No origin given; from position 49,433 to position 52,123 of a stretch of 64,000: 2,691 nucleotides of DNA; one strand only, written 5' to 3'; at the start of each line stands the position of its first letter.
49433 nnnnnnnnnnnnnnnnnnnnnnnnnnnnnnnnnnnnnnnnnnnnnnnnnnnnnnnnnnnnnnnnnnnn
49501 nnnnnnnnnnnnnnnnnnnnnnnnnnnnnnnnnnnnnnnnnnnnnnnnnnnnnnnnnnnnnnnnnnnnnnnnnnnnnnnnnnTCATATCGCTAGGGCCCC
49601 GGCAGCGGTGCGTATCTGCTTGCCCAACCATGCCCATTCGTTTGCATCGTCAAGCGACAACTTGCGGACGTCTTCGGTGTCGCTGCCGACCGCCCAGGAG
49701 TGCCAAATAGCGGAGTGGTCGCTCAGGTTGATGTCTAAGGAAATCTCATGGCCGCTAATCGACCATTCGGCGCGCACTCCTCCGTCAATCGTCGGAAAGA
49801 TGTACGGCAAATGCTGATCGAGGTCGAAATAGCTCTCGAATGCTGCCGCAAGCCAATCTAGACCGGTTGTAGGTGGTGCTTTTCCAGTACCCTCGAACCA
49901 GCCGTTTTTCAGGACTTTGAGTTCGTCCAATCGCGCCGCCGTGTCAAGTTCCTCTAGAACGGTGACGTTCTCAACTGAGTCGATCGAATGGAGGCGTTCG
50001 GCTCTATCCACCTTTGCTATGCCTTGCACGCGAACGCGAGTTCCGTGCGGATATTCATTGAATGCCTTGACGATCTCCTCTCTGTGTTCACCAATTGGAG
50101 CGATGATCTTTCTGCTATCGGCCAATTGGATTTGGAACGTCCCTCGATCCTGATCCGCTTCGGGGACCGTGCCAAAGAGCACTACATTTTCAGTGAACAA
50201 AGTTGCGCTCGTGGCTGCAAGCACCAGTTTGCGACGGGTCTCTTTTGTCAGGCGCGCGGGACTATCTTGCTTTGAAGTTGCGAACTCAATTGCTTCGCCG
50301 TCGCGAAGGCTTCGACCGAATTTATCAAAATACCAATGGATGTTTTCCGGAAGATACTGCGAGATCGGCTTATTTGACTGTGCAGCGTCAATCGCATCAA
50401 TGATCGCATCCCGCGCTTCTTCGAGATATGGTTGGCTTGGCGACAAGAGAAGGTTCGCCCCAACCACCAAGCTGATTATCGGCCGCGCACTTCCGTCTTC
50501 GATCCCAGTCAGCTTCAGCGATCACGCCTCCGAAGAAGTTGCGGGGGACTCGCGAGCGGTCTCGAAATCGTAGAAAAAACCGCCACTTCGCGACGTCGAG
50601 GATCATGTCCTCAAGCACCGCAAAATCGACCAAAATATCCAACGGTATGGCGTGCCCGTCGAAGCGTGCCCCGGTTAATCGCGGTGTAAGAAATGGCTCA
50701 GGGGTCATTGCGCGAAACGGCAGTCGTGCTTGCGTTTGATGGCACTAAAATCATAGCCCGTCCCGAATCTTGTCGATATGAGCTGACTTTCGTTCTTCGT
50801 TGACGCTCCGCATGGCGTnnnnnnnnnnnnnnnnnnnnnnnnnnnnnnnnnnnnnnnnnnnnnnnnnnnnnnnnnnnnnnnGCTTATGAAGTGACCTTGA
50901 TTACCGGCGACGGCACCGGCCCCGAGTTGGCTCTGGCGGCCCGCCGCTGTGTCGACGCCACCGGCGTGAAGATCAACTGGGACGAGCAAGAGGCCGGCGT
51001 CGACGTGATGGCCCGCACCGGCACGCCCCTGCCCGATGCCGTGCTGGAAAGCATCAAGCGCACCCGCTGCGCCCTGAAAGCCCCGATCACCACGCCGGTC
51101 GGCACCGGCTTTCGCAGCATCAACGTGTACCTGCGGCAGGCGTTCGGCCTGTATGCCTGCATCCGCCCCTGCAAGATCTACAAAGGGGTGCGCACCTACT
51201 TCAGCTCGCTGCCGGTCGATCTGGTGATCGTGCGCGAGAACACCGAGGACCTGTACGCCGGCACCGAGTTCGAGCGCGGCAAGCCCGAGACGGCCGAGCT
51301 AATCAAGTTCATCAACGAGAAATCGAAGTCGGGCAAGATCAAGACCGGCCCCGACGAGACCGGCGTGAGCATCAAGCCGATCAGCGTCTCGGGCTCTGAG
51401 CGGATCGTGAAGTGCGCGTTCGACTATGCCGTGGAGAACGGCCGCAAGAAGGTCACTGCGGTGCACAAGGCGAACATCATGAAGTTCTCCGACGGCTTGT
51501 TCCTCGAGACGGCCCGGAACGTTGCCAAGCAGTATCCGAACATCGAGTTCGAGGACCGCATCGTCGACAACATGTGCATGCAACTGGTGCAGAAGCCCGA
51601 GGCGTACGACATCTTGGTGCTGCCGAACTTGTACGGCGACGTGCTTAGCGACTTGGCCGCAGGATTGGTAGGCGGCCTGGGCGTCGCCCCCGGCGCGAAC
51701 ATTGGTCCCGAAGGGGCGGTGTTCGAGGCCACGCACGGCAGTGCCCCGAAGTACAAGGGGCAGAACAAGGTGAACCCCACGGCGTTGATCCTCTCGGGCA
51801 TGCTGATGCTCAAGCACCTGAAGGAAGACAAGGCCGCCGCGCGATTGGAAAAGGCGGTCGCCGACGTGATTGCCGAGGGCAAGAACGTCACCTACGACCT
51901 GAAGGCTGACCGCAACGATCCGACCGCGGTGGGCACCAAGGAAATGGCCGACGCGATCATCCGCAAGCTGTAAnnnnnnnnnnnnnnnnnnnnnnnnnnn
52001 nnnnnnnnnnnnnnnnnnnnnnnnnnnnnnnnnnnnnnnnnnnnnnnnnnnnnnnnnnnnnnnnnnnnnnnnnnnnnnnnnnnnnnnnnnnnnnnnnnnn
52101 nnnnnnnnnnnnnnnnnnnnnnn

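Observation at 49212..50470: Low-GC two-gene module (295 aa plus 124 aa, ATGA-coupled) wedged between the UvrA-like gene and icd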

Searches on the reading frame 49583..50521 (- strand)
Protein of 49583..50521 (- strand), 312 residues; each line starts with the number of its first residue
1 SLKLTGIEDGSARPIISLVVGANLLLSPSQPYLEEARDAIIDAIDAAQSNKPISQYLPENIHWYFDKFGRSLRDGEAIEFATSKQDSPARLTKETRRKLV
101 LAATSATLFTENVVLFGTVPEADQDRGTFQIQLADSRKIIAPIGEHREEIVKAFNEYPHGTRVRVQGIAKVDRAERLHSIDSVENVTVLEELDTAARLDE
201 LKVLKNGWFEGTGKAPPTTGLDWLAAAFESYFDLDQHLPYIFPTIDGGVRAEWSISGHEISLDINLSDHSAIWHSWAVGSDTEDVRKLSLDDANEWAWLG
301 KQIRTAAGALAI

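Call 4: search_protein_families(library=pfam, proteins=[window:49583-50470:-], max_evalue=1)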
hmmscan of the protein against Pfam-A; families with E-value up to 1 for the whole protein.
window:49583-50470:- (295 aa): 0 families

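Call 5: search_protein_families(library=padloc, proteins=[window:49583-50470:-], max_evalue=1)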
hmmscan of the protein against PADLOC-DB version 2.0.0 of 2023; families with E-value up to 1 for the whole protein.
window:49583-50470:- (295 aa): 4 families
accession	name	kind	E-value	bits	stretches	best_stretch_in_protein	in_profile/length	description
PDLC04574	PDC-M32A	-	3.5e-95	317.1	1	6-289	87-371/376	-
PDLC04575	PDC-M32A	-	1.6e-88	295.4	1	7-290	89-371/375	-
PDLC04576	PDC-M32A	-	1.7e-31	107.3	1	15-278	98-361/375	-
PDLC04577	PDC-M32A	-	8.4e-13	46.1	1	17-251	102-342/384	-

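Call 6: search_protein_families(library=ncbifam, proteins=[window:49583-50470:-], max_evalue=1)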
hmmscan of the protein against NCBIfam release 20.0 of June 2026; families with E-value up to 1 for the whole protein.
window:49583-50470:- (295 aa): 0 families

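Call 16: find_homologous_proteins(query=window:49583-50521:-)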
Query window:49583-50521:- (312 aa): 430 proteins with E <= 0.001 among 4122 candidates; the best 120 are listed.
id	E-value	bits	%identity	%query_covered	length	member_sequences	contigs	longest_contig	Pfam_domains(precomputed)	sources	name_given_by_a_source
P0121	1.1e-192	657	100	94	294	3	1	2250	-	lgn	-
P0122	3.1e-101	357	53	99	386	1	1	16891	-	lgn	-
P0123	8.6e-101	355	54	99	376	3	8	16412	-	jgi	jgi:hypothetical protein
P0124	3.0e-100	354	52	99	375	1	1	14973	-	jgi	jgi:hypothetical protein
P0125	6.8e-100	352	52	99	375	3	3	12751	-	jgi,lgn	-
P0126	1.6e-99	351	53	99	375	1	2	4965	-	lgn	-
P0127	4.3e-99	350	53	99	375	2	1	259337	-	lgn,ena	-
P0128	5.1e-99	350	53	99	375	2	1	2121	-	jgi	-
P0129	2.2e-98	347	53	99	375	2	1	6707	-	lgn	-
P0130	2.5e-98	347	52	98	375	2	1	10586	-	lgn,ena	-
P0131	5.3e-98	346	52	99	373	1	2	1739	-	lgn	-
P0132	6.3e-98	346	51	99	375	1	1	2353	-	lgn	-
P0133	1.6e-97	345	52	97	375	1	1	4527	-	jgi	-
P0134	2.0e-97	344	51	99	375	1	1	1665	-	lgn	-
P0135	2.3e-96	341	51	100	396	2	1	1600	-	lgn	-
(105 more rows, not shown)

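Call 17: find_encoding_contigs(protein=P0121, flank=3000, max_places=5)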
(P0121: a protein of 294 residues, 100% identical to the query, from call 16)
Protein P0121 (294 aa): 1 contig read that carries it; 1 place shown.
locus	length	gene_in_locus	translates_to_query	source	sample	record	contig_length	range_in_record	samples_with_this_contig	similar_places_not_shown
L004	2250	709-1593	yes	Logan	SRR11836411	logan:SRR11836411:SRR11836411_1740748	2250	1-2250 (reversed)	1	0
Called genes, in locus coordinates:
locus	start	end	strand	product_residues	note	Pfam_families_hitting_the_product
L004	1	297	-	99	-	?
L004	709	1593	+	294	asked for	-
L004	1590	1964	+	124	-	-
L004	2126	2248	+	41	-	?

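Call 28: search_solved_structures(query=A3, max_evalue=10)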
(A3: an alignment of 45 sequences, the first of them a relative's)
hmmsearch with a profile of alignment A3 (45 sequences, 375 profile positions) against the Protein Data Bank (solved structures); distinct sequences matched with E-value up to 10: 1.
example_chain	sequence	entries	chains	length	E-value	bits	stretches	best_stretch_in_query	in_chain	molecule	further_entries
1hv8_A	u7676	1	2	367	0.41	12.5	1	90-139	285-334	PUTATIVE ATP-DEPENDENT RNA HELICASE MJ0669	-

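Call 32: predict_structure(alignment_id=A3)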
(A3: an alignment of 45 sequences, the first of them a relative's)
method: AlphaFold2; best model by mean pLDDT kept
length: 376 residues; sequences in the alignment: 45
mean_pLDDT: 88.1   pTM: 0.74
mean pLDDT of the five models: 88.1, 87.8, 87.5, 85.7, 85.5
residues with pLDDT >= 90: 225; 70-90: 127; 50-70: 16; < 50: 8
segments of 3 or more residues with pLDDT < 50: 85-89, 374-376
pLDDT, mean of each block of 10 residues (from residue 1): 82 81 81 90 90 81 77 74 54 82 92 88 89 87 76 92 89 92 96 94 96 97 94 93 94 93 92 92 94 90 94 94 93 95 93 95 93 60
secondary structure, 60 per line:
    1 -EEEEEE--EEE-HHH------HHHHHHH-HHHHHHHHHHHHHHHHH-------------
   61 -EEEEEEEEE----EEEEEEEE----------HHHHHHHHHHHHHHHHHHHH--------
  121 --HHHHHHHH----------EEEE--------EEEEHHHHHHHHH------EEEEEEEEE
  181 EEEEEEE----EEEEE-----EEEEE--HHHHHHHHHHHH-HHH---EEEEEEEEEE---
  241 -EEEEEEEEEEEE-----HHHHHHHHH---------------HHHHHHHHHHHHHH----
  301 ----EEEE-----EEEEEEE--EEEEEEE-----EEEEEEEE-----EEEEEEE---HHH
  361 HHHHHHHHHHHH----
elements in order: E2-7 E10-12 H23-29 H31-47 E62-70 E75-82 H93-112 H123-130 E141-144 E153-156 H157-165 E172-187 E192-196 E202-206 H209-220 E228-237 E242-253 H259-267 H283-296 E305-308 E314-320 E323-329 E335-342 E348-354 H358-372

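Call 34: search_protein_families(library=pfam, alignment_id=A3, max_evalue=1)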
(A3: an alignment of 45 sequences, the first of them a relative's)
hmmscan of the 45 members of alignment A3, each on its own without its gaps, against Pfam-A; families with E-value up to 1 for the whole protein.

A. member 1, P0123 (376 aa): 1 family
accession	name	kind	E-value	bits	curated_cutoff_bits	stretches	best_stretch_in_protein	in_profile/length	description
PF03347.19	TDH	-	0.11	12.6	27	1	82-129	88-134/165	Vibrio thermostable direct hemolysin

B. families by the number of members that match (of 45 scanned): 12 families
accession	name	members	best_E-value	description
PF09924.15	LPG_synthase_C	1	0.0093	Phosphatidylglycerol lysyltransferase, C-terminal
PF04212.24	MIT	1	0.016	MIT (microtubule interacting and transport) domain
PF18012.7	PH_17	1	0.026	PH domain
PF24491.1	DUF7586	1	0.039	Domain of unknown function (DUF7586)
PF07867.16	DUF1654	1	0.046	Protein of unknown function (DUF1654)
PF03347.19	TDH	1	0.11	Vibrio thermostable direct hemolysin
PF17482.7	Phage_sheath_1C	1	0.15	Phage tail sheath C-terminal domain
PF07237.17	DUF1428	1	0.16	Protein of unknown function (DUF1428)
PF23826.1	DUF7196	1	0.16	Domain of unknown function (DUF7196)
PF11287.13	DUF3088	1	0.17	Protein of unknown function (DUF3088)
PF14012.11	DUF4229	1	0.18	Protein of unknown function (DUF4229)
PF19130.5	DUF5813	1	0.25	Family of unknown function (DUF5813)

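Call 35: search_protein_families(library=phrogs, proteins=[P0123], max_evalue=0.1)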
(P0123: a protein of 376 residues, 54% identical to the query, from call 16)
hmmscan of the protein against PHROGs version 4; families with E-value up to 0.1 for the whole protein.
P0123 (376 aa): 2 families
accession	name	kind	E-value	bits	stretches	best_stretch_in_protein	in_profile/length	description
phrog_30544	-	unknown function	1.6e-98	330.9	1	6-361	5-357/372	-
phrog_6603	-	unknown function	0.023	14.9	1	5-113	63-165/310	-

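Call 67: fold_search(model_id=the predicted structure, library=pdb)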
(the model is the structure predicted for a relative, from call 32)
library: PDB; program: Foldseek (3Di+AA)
matches with E <= 10: 1130; with E <= 0.001: 0
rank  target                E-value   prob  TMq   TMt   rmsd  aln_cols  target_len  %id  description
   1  9qbr                  1.6e-03  0.72  0.15  0.13  17.3       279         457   14  CRYSTAL STRUCTURE OF LYSYL-TRNA SYNTHETASE FROM Mycobacterium tuberculosis COMPLEXED WITH L-LYSINE AND INHIBITOR DDD0199 (released 2025-08-13)
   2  6aqh_B                3.3e-03  0.66  0.14  0.11  17.2       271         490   14  Crystal Structure of Lysyl-tRNA Synthetase from Mycobacterium thermoresistibile complexed with L-lysine and Cladospori (released 2017-08-30)
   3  8bbz_AAA              3.5e-03  1.00  0.16  0.67   4.5        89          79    9  Crystal Structure of SilF (apo form) (released 2023-10-25)
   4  6aqh_A                4.7e-03  0.60  0.14  0.12  16.7       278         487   15  Crystal Structure of Lysyl-tRNA Synthetase from Mycobacterium thermoresistibile complexed with L-lysine and Cladospori (released 2017-08-30)
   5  6aqh_D                4.9e-03  0.57  0.14  0.11  16.6       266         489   16  Crystal Structure of Lysyl-tRNA Synthetase from Mycobacterium thermoresistibile complexed with L-lysine and Cladospori (released 2017-08-30)
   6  5vl1_A                5.5e-03  0.69  0.15  0.12  16.9       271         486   14  Crystal Structure of Lysyl-tRNA Synthetase from Mycobacterium ulcerans complexed with L-lysine (released 2017-05-10)
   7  6aqg_A                5.8e-03  0.66  0.15  0.12  16.8       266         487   12  Crystal Structure of Lysyl-tRNA Synthetase from Mycobacterium ulcerans complexed with L-lysine and Cladosporin (released 2017-08-30)
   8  7qi8                  7.3e-03  0.63  0.15  0.12  17.0       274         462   14  CRYSTAL STRUCTURE OF LYSYL-TRNA SYNTHETASE FROM Mycobacterium tuberculosis COMPLEXED WITH L-LYSINE AND INHIBITOR (released 2022-10-19)
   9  5vl1_B                7.3e-03  0.60  0.16  0.13  16.8       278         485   15  Crystal Structure of Lysyl-tRNA Synthetase from Mycobacterium ulcerans complexed with L-lysine (released 2017-05-10)
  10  6aqg_C                7.7e-03  0.63  0.15  0.12  16.8       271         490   14  Crystal Structure of Lysyl-tRNA Synthetase from Mycobacterium ulcerans complexed with L-lysine and Cladosporin (released 2017-08-30)
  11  9qc3                  8.2e-03  0.66  0.15  0.13  16.8       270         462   14  CRYSTAL STRUCTURE OF LYSYL-TRNA SYNTHETASE FROM Mycobacterium tuberculosis COMPLEXED WITH L-LYSINE AND INHIBITOR DDD0199 (released 2025-08-13)
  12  9qdj                  8.2e-03  0.57  0.15  0.13  16.6       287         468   13  CRYSTAL STRUCTURE OF LYSYL-TRNA SYNTHETASE FROM Mycobacterium tuberculosis COMPLEXED WITH L-LYSINE AND INHIBITOR DDD0188 (released 2025-08-13)
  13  4gop_A                8.6e-03  1.00  0.15  0.47   4.6        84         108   11  Structure and Conformational Change of a Replication Protein A Heterotrimer Bound to ssDNA (released 2012-11-28)
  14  4ql5_B                9.1e-03  1.00  0.14  0.60   4.2        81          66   18  Crystal structure of translation initiation factor IF-1 from Streptococcus pneumoniae TIGR4 (released 2014-07-02)
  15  8chu_B                9.1e-03  0.54  0.12  0.26  19.6       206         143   12  Crystal structure of human PURA repeat I-II K97E mutant (released 2024-02-21)
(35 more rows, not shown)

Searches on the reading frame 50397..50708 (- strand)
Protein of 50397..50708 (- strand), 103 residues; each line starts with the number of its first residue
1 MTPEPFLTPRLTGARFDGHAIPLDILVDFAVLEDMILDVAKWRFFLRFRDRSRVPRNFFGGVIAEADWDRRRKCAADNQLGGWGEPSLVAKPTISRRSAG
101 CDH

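Call 4: search_protein_families(library=pfam, proteins=[window:50397-50708:-], max_evalue=1)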
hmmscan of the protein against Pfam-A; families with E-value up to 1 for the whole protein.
window:50397-50708:- (103 aa): 0 families

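Call 5: search_protein_families(library=padloc, proteins=[window:50397-50708:-], max_evalue=1)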
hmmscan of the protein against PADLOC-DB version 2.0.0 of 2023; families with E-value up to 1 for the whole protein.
window:50397-50708:- (103 aa): 4 families
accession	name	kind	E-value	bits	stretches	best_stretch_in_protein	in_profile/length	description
PDLC04574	PDC-M32A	-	3e-23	80.3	1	4-62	5-63/376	-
PDLC04575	PDC-M32A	-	1.4e-22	78.3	1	1-62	1-62/375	-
PDLC04576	PDC-M32A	-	2.9e-07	27.6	1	5-58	7-60/375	-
PDLC04577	PDC-M32A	-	3.5e-07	27.7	1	10-58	11-59/384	-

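Call 6: search_protein_families(library=ncbifam, proteins=[window:50397-50708:-], max_evalue=1)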
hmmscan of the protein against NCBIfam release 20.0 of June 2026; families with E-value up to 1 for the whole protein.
window:50397-50708:- (103 aa): 0 families

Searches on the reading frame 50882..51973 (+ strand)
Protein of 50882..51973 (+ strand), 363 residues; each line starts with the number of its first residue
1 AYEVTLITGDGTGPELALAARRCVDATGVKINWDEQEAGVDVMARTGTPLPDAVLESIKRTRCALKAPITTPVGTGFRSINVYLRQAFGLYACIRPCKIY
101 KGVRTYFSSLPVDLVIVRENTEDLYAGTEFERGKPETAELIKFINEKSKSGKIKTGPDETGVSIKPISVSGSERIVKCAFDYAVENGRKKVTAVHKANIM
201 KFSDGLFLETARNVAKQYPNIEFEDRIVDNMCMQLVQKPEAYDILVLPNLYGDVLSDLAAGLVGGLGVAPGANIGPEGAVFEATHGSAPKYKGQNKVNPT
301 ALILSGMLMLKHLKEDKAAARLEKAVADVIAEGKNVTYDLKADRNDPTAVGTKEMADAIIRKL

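Call 57: search_protein_families(library=pfam, proteins=[window:50882-51973:+], max_evalue=0.001)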
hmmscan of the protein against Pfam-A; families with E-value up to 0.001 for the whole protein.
window:50882-51973:+ (363 aa): 1 family
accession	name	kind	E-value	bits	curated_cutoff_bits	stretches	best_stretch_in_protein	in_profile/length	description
PF00180.25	Iso_dh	-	1.4e-102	344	27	1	4-359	2-348/348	Isocitrate/isopropylmalate dehydrogenase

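Call 59: find_related_loci(query=window:50882-51973:+, collection=metagenome_contigs, flank=5000)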
Query window:50882-51973:+ (363 aa) in metagenome_contigs; peptide patterns used: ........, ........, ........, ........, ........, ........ (x = any residue, [..] = any of these).
600 stretches matched a pattern (row limit reached: there are more); 586 encode a relative of the query (tblastn E <= 1e-3); the best 80 are kept; 80 distinct loci.
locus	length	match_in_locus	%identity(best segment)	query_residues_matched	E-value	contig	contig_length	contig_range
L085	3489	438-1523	81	1-363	0e+0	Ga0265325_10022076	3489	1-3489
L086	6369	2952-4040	80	1-363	0e+0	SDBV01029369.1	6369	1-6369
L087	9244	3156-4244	80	1-363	0e+0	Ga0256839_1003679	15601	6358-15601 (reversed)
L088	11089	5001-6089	80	1-363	0e+0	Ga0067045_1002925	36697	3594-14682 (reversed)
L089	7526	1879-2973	79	1-363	0e+0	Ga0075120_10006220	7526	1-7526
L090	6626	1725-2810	80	2-363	0e+0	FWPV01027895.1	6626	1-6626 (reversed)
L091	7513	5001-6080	79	2-361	0e+0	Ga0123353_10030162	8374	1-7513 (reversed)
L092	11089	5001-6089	80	1-363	0e+0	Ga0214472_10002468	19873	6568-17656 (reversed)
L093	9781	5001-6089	77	1-363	0e+0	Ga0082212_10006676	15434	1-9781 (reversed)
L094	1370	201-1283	78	2-362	0e+0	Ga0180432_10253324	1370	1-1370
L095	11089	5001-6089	76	1-363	0e+0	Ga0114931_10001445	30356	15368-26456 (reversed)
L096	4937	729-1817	79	1-363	0e+0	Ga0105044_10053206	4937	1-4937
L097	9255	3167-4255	76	1-363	0e+0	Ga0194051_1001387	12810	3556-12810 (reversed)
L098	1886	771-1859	80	1-363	0e+0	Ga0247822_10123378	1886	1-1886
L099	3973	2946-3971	80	2-343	0e+0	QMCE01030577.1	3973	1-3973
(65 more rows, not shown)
